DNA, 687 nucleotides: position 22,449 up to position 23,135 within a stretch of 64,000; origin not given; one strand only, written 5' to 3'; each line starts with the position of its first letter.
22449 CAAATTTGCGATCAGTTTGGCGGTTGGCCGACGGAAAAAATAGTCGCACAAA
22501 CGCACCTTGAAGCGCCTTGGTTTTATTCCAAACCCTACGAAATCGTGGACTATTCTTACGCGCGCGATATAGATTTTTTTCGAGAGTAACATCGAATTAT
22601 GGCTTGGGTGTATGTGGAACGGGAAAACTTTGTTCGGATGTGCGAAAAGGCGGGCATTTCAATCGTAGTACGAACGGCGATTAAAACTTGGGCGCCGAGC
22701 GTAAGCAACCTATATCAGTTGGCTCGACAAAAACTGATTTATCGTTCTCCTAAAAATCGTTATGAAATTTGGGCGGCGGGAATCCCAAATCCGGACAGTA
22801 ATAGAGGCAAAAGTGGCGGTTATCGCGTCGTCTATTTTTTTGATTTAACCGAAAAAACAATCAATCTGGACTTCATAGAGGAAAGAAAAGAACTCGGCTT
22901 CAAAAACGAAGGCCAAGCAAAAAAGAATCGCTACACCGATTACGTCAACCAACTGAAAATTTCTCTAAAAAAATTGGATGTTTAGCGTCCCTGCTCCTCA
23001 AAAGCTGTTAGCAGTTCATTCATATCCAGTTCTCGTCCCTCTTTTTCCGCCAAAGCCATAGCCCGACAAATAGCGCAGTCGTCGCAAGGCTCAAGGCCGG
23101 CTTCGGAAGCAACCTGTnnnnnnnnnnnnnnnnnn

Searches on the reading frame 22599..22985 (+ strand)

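Call 7: search_protein_families(library=pfam, proteins=[window:22599-22985:+], max_evalue=0.001)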
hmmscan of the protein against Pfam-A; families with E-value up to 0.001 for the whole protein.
window:22599-22985:+ (128 aa): 0 families

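Call 68: search_protein_families(library=padloc, proteins=[window:22599-22985:+], max_evalue=0.001)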
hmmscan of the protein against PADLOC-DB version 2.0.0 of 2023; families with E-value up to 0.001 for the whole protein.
window:22599-22985:+ (128 aa): 0 families

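Call 104: search_protein_families(library=phrogs, proteins=[window:22599-22982:+], max_evalue=0.01)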
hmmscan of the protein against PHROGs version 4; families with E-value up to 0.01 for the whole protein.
window:22599-22982:+ (128 aa): 1 family
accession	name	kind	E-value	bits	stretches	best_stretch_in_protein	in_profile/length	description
phrog_5869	-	unknown function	0.00046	21.3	1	68-105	55-92/110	-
